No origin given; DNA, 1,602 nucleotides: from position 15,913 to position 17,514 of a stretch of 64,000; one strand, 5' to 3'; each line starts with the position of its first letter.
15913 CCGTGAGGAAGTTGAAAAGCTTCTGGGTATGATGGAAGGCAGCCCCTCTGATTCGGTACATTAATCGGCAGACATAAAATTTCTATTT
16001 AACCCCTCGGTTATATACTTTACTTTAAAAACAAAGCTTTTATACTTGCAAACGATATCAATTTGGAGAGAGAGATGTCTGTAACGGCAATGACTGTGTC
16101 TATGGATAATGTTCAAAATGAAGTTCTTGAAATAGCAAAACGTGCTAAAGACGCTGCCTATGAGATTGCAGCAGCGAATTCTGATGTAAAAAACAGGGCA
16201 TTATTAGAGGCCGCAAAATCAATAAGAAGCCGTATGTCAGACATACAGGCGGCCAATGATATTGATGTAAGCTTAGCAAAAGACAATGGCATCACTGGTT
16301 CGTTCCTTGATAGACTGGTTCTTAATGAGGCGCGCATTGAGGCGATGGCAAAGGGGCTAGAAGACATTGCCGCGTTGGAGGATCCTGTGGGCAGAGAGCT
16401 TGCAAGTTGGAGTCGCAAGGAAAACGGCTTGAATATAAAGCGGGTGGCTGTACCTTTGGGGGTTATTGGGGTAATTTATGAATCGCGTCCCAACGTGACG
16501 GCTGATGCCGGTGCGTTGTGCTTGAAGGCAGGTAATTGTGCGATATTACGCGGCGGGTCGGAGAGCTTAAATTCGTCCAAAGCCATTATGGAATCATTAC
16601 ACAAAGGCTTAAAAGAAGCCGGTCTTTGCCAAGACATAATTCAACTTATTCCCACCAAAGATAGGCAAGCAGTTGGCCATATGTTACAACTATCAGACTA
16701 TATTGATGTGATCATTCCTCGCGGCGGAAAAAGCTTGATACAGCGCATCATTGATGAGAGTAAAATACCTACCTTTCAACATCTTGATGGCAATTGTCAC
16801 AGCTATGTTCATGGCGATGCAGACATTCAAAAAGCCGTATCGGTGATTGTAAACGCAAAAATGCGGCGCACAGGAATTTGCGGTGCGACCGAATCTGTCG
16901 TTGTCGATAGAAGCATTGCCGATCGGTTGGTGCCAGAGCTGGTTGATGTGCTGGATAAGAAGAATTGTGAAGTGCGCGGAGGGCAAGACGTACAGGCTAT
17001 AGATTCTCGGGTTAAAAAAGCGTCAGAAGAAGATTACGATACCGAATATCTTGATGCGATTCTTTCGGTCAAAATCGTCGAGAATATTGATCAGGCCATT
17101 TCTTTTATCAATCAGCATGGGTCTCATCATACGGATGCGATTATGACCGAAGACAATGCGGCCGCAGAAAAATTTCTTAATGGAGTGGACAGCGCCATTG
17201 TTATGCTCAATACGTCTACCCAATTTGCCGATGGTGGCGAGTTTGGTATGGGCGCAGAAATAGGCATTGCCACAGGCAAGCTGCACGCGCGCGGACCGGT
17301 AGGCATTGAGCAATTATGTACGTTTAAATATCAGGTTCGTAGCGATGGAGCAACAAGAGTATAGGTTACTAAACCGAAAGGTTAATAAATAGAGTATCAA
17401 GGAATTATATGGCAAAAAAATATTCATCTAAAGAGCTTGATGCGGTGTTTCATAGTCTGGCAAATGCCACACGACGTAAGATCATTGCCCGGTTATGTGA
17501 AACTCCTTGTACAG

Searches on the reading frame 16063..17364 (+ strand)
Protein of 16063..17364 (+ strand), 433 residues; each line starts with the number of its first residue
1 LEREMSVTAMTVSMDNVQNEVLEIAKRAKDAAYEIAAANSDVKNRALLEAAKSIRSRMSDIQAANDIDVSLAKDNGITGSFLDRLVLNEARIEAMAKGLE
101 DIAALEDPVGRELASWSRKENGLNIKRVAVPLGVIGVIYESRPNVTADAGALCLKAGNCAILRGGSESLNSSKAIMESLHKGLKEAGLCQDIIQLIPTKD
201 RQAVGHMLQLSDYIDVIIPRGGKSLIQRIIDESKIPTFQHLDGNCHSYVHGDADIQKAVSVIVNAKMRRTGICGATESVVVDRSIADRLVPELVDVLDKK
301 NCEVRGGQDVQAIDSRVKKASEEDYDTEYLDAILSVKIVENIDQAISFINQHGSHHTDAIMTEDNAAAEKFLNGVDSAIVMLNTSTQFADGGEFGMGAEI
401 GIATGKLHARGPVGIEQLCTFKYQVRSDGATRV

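Call 27: search_protein_families(library=pfam, proteins=[window:16063-17364:+], max_evalue=0.001)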
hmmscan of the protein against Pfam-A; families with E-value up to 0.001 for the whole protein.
window:16063-17364:+ (433 aa): 1 family
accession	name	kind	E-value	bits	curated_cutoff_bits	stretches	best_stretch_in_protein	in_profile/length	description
PF00171.27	Aldedh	-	7.2e-23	81.3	23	2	18-299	28-295/461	Aldehyde dehydrogenase family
